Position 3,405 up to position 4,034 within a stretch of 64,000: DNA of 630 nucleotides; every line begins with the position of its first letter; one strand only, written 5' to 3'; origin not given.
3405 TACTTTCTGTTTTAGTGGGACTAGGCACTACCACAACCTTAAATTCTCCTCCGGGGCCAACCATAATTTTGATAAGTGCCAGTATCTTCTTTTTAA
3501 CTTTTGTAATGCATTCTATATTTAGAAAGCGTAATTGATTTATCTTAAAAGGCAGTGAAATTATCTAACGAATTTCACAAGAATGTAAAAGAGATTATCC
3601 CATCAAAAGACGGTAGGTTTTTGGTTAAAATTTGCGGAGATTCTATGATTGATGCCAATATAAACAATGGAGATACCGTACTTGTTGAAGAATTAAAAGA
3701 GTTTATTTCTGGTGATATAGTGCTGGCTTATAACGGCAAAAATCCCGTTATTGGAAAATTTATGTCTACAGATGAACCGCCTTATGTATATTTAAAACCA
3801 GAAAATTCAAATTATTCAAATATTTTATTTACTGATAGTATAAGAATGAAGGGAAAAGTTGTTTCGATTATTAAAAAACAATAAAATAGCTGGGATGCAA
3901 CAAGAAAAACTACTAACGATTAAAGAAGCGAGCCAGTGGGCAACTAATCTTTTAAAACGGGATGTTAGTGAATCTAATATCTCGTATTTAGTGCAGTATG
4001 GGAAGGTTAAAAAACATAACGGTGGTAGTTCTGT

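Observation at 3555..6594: Compact R-M locus with an UmuD'-like S24 peptidase translationally coupled to the methyltransferase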

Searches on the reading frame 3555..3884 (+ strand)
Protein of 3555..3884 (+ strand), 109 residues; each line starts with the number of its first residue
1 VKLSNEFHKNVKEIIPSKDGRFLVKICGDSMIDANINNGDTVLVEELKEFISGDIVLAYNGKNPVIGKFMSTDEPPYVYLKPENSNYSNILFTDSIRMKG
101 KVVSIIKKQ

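Call 3: search_protein_families(library=pfam, proteins=[window:3555-3884:+], max_evalue=1)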
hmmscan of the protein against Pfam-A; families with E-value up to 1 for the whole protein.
window:3555-3884:+ (109 aa): 1 family
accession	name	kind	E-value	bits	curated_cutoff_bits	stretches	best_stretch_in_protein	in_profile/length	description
PF00717.28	Peptidase_S24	-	1.4e-15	57.4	23.3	1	16-103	30-116/116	Peptidase S24-like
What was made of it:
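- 3555..3884 (+): S24' is a 109-aa 5'-truncated LexA C-terminal domain with a GTG start. Ser30 (nt 3642-3644) is kept. The catalytic-Lys position holds Gly67 (nt 3753-3755). There is no wHTH and no Ala-Gly cleavage loop. Pfam Peptidase_S24 1.4e-15, profile positions 30-116 only (call 3).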

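Call 4: search_protein_families(library=ncbifam, proteins=[window:3555-3884:+], max_evalue=1)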
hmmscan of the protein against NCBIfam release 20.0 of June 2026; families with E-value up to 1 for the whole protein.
window:3555-3884:+ (109 aa): 2 families
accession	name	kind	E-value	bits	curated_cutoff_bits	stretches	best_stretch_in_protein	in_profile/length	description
TIGR00498.1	lexA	equivalog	7.6e-16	58.3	110.95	1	12-108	106-201/203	transcriptional repressor LexA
NF007621.2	PRK10276.1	subfamily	2.3e-13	50.2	110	1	12-106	20-114/115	translesion error-prone DNA polymerase V autoproteolytic subunit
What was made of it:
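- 3555..3884 (+): NCBIfam lexA is the best hit (call 4).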

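Call 6: find_homologous_proteins(query=window:3555-3881:+)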
Query window:3555-3881:+ (109 aa): 3 proteins with E <= 0.001 among 4 candidates.
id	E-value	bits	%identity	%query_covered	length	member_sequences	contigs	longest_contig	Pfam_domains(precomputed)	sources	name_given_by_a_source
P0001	2.5e-60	219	94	98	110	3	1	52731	PF00717.29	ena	-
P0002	8.5e-49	182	81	100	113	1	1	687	PF00717.29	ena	-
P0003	4.5e-48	179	80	98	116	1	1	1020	PF00717.29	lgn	-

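Call 7: find_encoding_contigs(protein=window:3555-3884:+, flank=8000)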
Protein window:3555-3884:+ (109 aa): 22 contigs read that carry it; 6 places shown.
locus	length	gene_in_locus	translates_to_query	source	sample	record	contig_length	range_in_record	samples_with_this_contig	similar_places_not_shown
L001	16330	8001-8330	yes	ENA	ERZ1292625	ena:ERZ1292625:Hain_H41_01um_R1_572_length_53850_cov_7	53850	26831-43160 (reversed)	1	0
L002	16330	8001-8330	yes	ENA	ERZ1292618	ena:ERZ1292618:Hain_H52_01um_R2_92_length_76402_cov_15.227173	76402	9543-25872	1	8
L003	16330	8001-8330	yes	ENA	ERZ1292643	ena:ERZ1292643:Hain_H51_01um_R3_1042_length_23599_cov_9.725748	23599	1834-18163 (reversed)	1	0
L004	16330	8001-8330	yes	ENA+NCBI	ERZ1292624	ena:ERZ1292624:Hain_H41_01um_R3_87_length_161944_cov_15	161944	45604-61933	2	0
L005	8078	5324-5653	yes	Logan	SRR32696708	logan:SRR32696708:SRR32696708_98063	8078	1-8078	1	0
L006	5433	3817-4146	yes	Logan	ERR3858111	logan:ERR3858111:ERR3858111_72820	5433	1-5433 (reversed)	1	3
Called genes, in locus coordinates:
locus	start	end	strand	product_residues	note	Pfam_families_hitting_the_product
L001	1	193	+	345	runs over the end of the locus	PF00512:HisKA, PF02518:HATPase_c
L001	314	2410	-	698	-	PF01564:Spermine_synth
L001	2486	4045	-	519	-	PF05496:RuvB_N (faint), PF13177:DNA_pol3_delta2, PF00004:AAA, PF22608:DNAX_ATPase_lid, PF12169:DNA_pol3_gamma3, PF20964:DnaX_C (weak)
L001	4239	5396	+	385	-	PF13200:DUF4015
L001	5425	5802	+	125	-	PF07291:MauE, PF07681:DoxX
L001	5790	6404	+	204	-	-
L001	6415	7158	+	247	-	PF00005:ABC_tran, PF13304:AAA_21 (faint)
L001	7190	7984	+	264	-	PF00950:ABC-3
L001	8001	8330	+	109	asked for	PF00717:Peptidase_S24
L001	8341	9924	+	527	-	PF01555:N6_N4_Mtase, PF01170:UPF0020 (faint)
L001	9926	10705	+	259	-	PF09520:HinfI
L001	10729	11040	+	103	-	-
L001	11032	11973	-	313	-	PF00551:Formyl_trans_N, PF02911:Formyl_trans_C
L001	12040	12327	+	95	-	-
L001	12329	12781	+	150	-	PF01327:Pep_deformylase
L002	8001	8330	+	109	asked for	PF00717:Peptidase_S24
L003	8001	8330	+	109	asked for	PF00717:Peptidase_S24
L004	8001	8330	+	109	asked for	PF00717:Peptidase_S24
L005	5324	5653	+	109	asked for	PF00717:Peptidase_S24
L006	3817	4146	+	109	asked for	PF00717:Peptidase_S24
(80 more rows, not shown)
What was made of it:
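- The identical protein occurs on 22+ contigs from many samples (call 7).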

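Call 9: find_encoding_contigs(protein=P0001, flank=6000, max_places=3)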
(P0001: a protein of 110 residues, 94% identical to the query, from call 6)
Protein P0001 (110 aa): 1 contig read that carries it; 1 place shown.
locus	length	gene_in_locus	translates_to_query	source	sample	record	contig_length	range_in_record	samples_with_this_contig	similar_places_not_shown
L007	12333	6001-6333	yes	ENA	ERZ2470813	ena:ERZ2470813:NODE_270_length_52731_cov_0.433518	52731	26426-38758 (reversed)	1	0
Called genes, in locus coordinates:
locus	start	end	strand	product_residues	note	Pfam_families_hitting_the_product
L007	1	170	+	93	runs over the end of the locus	PF00512:HisKA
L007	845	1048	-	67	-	-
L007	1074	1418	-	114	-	PF12169:DNA_pol3_gamma3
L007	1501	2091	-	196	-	PF05496:RuvB_N (weak), PF12775:AAA_7 (faint), PF13177:DNA_pol3_delta2, PF13401:AAA_22 (faint), PF00004:AAA, PF07728:AAA_5 (faint), PF13173:AAA_14 (faint)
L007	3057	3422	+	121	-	PF13200:DUF4015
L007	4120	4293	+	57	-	-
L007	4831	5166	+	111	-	-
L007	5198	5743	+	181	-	PF00950:ABC-3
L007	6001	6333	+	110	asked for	PF00717:Peptidase_S24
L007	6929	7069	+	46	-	-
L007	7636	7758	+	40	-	-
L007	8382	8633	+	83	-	-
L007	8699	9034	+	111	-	-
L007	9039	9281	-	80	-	PF02911:Formyl_trans_C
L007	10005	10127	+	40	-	-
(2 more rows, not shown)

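Call 20: find_encoding_contigs(protein=P0002, flank=5000, max_places=3)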
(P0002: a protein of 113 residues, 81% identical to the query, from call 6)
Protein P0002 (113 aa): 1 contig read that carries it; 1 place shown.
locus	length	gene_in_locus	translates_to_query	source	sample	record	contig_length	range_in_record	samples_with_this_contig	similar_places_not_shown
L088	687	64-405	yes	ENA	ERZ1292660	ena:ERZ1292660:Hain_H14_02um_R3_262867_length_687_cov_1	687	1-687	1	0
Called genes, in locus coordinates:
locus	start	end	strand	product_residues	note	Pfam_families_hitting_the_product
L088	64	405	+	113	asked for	PF00717:Peptidase_S24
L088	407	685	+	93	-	?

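Call 21: find_encoding_contigs(protein=P0003, flank=5000, max_places=3)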
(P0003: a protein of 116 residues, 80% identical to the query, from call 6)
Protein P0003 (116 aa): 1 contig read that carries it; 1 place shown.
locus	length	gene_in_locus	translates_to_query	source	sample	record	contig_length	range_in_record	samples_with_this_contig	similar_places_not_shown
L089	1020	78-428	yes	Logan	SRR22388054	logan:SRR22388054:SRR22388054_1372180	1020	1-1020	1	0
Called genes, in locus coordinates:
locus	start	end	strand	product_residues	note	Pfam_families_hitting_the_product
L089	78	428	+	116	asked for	PF00717:Peptidase_S24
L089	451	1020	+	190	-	?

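Call 27: search_solved_structures(query=window:3555-3881:+, max_evalue=0.01, show_alignments=3)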
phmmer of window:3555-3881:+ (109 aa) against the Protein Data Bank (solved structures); distinct sequences matched with E-value up to 0.01: 19.
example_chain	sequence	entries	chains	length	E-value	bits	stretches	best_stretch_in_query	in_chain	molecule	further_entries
3k2z_A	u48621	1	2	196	3.1e-08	36.9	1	15-108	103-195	LexA repressor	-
6a2t_A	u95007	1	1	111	1.1e-07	35.1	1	19-108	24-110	LexA repressor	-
1ay9_A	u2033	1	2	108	1.4e-07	34.7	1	17-107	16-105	UMUD PROTEIN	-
1i4v_A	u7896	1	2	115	1.7e-07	34.5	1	17-107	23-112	UMUD' PROTEIN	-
1umu_A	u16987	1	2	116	1.9e-07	34.3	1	17-107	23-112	UMUD'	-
6a2r_A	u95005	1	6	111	1.9e-07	34.3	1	19-108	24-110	LexA repressor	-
8gmt_B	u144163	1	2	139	2e-07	34.2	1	17-107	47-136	DNA polymerase V subunit UmuD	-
6a2q_A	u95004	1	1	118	2.2e-07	34.1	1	19-108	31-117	LexA repressor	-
6a2s_A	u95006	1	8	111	5.1e-07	33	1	19-108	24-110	LexA repressor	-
8gms_A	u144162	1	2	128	0.0007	22.9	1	11-106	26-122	LexA repressor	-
1jhe_A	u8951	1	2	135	0.0014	21.9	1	11-106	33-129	LEXA REPRESSOR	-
3jso_A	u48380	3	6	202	0.0022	21.3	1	13-106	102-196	LexA repressor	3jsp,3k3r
8trg_I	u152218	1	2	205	0.0023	21.2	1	13-106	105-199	LexA repressor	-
1jhf_A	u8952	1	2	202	0.0025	21.1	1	11-106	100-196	LEXA REPRESSOR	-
7b5g_A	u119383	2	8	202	0.0026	21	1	13-106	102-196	LexA repressor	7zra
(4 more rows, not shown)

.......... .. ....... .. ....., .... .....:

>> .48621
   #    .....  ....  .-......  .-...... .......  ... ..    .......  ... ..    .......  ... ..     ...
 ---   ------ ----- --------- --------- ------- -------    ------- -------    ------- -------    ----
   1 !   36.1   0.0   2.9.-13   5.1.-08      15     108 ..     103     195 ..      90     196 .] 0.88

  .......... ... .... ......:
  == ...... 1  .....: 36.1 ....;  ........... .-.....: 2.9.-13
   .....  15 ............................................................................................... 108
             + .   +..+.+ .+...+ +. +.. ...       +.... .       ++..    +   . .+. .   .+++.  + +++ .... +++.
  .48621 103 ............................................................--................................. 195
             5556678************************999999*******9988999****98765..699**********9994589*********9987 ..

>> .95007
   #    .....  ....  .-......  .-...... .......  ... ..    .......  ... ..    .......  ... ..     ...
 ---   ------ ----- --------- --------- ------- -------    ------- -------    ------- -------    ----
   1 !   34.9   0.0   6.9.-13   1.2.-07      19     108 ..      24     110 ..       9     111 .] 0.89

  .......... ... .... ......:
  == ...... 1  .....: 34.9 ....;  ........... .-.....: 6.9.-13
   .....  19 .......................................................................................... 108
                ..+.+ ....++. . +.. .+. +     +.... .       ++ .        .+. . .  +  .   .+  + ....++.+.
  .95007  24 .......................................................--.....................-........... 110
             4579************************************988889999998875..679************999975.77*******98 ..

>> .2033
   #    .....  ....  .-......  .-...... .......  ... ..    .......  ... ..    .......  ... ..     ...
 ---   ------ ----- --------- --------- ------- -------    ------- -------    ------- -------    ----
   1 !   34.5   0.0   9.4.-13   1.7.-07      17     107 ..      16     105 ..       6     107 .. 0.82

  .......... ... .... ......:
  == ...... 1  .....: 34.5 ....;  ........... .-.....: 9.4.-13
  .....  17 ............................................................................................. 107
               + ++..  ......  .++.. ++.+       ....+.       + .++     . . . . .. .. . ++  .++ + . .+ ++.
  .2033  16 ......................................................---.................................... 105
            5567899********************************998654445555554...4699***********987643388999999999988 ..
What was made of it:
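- On Active S24 (LexA/UmuD-type) serine peptidase: PDB hits to LexA and UmuD at 3e-8 to 2e-7 (call 27).
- Its length and domain boundaries resemble UmuD' (call 27).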
